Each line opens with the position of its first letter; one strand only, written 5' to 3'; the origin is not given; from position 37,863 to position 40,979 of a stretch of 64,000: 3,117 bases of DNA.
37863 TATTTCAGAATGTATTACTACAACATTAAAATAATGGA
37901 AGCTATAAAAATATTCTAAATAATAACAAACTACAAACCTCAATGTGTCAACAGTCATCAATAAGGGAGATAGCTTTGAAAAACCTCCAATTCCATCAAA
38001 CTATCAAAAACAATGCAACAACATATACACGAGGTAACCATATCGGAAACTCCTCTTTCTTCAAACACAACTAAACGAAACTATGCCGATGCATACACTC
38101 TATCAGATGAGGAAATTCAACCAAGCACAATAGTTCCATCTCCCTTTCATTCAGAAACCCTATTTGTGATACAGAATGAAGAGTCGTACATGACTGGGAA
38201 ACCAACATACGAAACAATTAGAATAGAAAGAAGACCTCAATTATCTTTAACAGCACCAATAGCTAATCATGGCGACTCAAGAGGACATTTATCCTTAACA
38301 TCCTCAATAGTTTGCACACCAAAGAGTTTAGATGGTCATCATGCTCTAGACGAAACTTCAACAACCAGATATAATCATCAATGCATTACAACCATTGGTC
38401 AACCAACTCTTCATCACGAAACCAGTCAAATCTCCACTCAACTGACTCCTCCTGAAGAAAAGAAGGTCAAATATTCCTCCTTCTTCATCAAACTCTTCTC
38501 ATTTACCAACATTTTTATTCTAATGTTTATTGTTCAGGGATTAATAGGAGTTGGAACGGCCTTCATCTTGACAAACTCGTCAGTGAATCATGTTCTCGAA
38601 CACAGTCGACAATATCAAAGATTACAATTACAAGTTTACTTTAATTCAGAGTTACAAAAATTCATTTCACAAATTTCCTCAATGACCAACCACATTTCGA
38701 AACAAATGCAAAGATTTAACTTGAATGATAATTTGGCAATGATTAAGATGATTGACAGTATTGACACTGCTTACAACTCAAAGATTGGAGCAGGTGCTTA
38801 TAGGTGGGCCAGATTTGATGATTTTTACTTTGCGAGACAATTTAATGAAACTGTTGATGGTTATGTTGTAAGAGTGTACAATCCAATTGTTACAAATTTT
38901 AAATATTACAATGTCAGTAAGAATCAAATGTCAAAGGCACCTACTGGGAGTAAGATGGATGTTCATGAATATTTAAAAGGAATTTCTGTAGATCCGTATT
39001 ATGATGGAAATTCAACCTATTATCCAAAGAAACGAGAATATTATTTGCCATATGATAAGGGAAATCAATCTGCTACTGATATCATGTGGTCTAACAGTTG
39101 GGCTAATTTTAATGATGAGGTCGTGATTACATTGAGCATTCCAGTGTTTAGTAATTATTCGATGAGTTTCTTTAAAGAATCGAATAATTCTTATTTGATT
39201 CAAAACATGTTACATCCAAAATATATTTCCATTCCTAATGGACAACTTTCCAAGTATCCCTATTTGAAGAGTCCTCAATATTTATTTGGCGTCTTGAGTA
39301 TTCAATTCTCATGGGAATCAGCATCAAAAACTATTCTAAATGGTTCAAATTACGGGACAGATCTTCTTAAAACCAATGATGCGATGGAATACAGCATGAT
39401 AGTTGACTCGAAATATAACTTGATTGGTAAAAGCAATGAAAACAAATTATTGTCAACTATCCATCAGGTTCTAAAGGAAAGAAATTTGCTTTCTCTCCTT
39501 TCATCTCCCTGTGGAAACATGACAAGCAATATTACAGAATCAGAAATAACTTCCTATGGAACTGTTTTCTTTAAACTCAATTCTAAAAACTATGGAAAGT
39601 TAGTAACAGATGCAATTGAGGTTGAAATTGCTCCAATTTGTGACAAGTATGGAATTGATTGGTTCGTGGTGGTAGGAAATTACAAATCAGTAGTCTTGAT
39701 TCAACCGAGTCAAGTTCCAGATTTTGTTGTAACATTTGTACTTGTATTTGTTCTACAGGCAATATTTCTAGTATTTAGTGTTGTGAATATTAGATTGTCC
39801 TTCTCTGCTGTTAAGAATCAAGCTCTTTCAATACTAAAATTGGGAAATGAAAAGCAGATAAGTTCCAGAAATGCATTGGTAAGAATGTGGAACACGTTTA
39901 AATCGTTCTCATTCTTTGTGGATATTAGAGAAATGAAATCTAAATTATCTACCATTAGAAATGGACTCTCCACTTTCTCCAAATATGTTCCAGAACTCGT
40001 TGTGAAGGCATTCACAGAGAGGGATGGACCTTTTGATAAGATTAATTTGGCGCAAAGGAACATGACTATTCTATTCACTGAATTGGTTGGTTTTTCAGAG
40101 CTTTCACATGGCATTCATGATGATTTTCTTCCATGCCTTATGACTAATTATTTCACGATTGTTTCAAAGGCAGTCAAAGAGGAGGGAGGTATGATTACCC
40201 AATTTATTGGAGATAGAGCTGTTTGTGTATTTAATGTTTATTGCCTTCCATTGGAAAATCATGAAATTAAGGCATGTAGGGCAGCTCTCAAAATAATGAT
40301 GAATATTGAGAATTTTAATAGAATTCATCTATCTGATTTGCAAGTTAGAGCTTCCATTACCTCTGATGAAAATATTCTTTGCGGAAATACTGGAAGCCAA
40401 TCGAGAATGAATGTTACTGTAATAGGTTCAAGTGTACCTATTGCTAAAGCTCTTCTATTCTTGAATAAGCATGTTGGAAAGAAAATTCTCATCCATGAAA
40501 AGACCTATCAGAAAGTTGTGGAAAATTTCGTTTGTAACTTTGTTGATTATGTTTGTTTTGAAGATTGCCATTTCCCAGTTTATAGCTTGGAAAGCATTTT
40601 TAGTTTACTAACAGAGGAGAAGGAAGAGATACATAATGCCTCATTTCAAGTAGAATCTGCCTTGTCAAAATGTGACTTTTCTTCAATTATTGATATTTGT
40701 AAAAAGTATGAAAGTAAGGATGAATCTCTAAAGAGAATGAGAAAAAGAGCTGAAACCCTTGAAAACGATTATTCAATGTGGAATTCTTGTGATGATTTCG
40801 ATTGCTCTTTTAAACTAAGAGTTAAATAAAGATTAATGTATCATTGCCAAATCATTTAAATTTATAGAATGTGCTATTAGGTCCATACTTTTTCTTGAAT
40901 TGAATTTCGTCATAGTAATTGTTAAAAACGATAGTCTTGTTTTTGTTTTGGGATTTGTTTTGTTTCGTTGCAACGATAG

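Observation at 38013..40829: Receptor-type class III nucleotidyl cyclase with an extracellular sensor domain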

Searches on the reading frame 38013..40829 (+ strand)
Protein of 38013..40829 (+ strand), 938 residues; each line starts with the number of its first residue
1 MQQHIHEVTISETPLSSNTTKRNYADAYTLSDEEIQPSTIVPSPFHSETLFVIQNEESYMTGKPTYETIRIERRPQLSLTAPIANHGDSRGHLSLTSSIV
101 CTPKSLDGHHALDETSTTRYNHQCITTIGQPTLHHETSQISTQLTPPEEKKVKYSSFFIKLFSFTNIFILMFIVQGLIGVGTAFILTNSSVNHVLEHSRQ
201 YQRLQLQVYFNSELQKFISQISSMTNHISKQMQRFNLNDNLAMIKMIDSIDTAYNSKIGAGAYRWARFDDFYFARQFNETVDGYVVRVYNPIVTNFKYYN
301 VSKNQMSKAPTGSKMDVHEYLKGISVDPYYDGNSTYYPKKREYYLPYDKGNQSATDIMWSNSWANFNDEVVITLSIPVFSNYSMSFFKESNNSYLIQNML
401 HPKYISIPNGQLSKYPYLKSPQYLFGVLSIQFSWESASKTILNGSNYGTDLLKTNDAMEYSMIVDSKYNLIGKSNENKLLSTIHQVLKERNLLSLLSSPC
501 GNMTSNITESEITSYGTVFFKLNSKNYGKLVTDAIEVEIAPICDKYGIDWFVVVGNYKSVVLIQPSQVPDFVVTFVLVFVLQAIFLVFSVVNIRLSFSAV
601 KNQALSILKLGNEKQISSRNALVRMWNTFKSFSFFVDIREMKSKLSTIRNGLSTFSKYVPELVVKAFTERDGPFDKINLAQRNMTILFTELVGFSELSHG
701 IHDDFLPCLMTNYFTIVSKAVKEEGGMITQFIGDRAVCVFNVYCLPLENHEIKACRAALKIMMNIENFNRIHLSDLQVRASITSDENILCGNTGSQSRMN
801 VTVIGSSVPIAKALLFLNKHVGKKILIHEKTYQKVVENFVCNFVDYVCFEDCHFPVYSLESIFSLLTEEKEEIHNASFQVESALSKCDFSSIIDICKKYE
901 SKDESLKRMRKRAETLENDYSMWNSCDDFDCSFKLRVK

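Call 3: search_protein_families(library=pfam, proteins=[window:38013-40829:+], max_evalue=1)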
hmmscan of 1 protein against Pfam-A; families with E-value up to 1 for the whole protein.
window:38013-40829:+ (938 aa): 3 families
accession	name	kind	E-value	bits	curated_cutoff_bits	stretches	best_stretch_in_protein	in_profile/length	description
PF00211.25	Guanylate_cyc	-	1.6e-05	25.1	21.9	1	682-835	7-155/183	Adenylate and Guanylate cyclase catalytic domain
PF21019.4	Spectrin_3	-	0.16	12.8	24.4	0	851-886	28-63/68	Spectrin-like repeat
PF25610.1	HR1_TOCA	-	0.18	12.6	27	1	603-652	20-69/90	TOCA family HR1 domain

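Call 4: search_protein_families(library=ncbifam, proteins=[window:38013-40829:+], max_evalue=1)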
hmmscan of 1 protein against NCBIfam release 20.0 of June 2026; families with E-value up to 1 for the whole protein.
window:38013-40829:+ (938 aa): 0 families

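Call 5: search_solved_structures(query=window:38013-40829:+, max_evalue=1, show_alignments=3)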
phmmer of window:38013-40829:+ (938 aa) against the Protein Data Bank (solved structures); distinct sequences matched with E-value up to 1: 18.
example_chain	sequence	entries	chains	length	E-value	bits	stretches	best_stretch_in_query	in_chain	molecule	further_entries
3r5g_A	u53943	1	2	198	1.2e-11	46.7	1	679-856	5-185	CyaB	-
5x4t_A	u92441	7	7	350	1e-10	43.6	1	638-832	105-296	Photoactivated adenylyl cyclase | Family 3 adenylate cyclase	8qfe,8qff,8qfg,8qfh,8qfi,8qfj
9f1z_A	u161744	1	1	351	1e-10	43.6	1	638-832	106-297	Family 3 adenylate cyclase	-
5x4u_A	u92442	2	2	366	1.1e-10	43.5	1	638-832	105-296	Photoactivated adenylyl cyclase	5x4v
4yus_A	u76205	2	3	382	1.3e-10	43.3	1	638-832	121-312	Family 3 adenylate cyclase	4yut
9f1w_A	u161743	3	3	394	1.4e-10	43.2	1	638-832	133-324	Family 3 adenylate cyclase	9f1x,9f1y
5m27_A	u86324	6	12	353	5.6e-10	41.2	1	635-819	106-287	Beta subunit of photoactivated adenylyl cyclase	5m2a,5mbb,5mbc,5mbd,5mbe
5mbk_A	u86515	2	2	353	5.6e-10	41.2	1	635-819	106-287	Beta subunit of photoactivated adenylyl cyclase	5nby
5mbj_A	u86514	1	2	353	7.7e-10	40.7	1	636-819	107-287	Beta subunit of photoactivated adenylyl cyclase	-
6fht_A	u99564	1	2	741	2.8e-09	38.9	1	643-812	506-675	Bacteriophytochrome,Adenylate cyclase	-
2w01_A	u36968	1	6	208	3.7e-09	38.4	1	673-812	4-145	ADENYLATE CYCLASE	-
5mbh_A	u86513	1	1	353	2.5e-08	35.7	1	636-819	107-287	Beta subunit of photoactivated adenylyl cyclase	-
5mbg_A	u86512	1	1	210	6.3e-07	31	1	685-819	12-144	Beta subunit of photoactivated adenylyl cyclase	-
1wc1_A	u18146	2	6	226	1.1e-06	30.3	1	681-814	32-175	ADENYLATE CYCLASE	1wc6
1wc0_A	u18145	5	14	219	1.2e-06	30.2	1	682-814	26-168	ADENYLATE CYCLASE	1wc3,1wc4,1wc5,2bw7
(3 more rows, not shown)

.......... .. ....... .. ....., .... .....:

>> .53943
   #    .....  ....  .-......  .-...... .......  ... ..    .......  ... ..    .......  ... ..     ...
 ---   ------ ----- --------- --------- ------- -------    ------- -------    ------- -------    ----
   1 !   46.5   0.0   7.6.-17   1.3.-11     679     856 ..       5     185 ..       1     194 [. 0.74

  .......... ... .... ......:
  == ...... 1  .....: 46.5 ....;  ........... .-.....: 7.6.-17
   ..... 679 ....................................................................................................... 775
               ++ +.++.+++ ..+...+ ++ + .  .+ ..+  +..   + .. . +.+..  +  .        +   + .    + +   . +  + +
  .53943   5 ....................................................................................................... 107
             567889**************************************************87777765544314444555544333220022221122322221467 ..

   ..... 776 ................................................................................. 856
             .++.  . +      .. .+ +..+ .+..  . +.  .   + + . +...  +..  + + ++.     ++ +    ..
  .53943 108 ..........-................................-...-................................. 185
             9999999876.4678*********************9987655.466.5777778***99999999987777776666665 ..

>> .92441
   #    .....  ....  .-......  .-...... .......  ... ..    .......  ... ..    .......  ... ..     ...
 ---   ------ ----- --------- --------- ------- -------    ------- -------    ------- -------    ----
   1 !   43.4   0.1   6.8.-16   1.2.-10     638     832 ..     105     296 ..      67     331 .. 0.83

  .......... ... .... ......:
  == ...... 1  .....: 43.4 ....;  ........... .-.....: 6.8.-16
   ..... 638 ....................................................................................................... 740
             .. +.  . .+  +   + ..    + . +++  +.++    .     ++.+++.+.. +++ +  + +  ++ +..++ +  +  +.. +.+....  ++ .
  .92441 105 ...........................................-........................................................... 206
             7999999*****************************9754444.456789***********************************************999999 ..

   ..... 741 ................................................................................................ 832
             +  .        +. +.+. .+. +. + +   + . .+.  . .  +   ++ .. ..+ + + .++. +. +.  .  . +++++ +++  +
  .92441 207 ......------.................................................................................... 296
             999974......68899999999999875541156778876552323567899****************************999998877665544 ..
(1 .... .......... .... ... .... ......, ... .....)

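Call 6: find_homologous_proteins(query=window:38013-40829:+, max_evalue=0.001)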
Query window:38013-40829:+ (938 aa): 1 proteins with E <= 0.001 among 5672 candidates.
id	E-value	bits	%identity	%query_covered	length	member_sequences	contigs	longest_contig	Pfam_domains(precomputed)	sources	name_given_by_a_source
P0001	0.0e+0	2115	99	100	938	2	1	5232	PF00211.26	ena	-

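Call 8: find_encoding_contigs(protein=P0001, flank=10000)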
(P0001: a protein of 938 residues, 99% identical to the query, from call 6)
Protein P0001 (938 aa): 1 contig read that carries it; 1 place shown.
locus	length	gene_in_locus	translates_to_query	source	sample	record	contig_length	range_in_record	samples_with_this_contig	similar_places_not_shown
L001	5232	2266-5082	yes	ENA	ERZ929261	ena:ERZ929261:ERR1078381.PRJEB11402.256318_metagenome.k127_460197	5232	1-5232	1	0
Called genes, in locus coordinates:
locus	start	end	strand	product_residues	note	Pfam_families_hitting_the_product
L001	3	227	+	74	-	?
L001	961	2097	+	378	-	PF00651:BTB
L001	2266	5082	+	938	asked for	PF00211:Guanylate_cyc (faint)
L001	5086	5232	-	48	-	?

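Call 18: list_cluster_members(proteins=[P0001, window:38013-40829:+])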
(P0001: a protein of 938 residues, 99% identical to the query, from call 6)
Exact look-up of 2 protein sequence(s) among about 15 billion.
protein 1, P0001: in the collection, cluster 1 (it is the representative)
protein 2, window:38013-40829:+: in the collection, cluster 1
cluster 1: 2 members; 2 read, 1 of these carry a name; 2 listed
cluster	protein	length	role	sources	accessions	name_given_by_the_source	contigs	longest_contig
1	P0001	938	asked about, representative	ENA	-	-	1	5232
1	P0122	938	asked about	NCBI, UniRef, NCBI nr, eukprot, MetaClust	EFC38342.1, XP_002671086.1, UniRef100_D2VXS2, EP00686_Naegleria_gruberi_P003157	predicted protein [Naegleria gruberi] | Predicted protein n=1 Tax=Naegleria gruberi TaxID=5762 RepID=D2VXS2_NAEGR | uncharacterized protein NAEGRDRAFT_73850 [Naegleria gruberi]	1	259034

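Call 24: find_homologous_proteins(query=A1, max_evalue=0.00001)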
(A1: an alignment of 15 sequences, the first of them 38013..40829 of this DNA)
Query A1 (15 sequences) (938 aa, profile of the alignment): 9 proteins with E <= 0.00001 among 6858 candidates.
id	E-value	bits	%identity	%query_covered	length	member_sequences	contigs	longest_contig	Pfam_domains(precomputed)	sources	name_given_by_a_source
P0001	8.3e-259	879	99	100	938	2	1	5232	PF00211.26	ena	-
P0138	1.2e-17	82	26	15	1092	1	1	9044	PF13240.12,PF17874.8,PF13424.13,PF00211.26,PF13191.13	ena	-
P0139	5.2e-17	80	27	3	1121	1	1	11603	PF13240.12,PF12773.14,PF00515.35,PF24463.2,PF13424.13,PF00211.26,PF07719.24,PF13191.13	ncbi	ncbi:MAG: adenylate/guanylate cyclase domain-containing protein, partial [Desulfosalsimonas sp.]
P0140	1.2e-10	58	26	10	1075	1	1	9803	PF13424.13,PF13401.13,PF00211.26,PF13191.13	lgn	-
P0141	5.1e-10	56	-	-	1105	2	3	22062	PF00515.35,PF13424.13,PF00211.26,PF07719.24,PF13191.13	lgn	-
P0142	1.5e-9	55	23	10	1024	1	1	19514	PF13414.13,PF10952.16,PF13176.13,PF13428.13,PF13191.13,PF13374.13,PF14559.13,PF17874.8,PF00515.35,PF13424.13,PF14938.13,PF13432.13,PF00211.26,PF13181.13,PF07719.24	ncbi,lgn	-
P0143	5.2e-9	53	24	8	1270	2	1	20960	PF13431.13,PF13176.13,PF24885.2,PF13401.13,PF13428.13,PF13191.13,PF13374.13,PF14559.13,PF10345.16,PF17874.8,PF00515.35,PF13424.13,PF28559.1,PF14938.13,PF13432.13,PF00211.26,PF13181.13,PF07719.24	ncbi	ncbi:MAG: tetratricopeptide repeat protein [bacterium]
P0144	1.4e-7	48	24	17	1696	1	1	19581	PF07714.24,PF00069.32,PF13185.13,PF01590.33,PF00211.26,PF13191.13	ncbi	-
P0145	5.2e-6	43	20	17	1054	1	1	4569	PF13424.13,PF13401.13,PF00211.26,PF07719.24,PF13191.13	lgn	-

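Call 62: search_protein_families(library=pfam, alignment_id=A1, max_evalue=0.1)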
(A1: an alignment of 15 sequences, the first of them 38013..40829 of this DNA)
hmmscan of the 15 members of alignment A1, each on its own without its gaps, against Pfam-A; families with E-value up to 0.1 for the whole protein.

A. member 1, window:38013-40829:+ (938 aa): 1 family
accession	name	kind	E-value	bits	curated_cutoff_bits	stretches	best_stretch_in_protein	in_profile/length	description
PF00211.25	Guanylate_cyc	-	1.6e-05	25.1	21.9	1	682-835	7-155/183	Adenylate and Guanylate cyclase catalytic domain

B. families by the number of members that match (of 15 scanned): 10 families
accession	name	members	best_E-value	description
PF00211.25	Guanylate_cyc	14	2.1e-22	Adenylate and Guanylate cyclase catalytic domain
PF13012.11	MitMem_reg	2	0.029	Maintenance of mitochondrial structure and function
PF08318.18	COG4_m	1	7.2e-05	COG4 transport protein, middle alpha-helical bundle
PF05399.16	EVI2A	1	0.00027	Ectropic viral integration site 2A protein (EVI2A)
PF05996.17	Fe_bilin_red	1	0.018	Ferredoxin-dependent bilin reductase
PF08066.17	PMC2NT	1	0.07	PMC2NT (NUC016) domain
PF09358.15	E1_UFD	1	0.077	Ubiquitin fold domain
PF03105.24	SPX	1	0.083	SPX domain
PF01312.24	Bac_export_2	1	0.084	FlhB HrpN YscU SpaS Family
PF16038.10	TMIE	1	0.089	TMIE protein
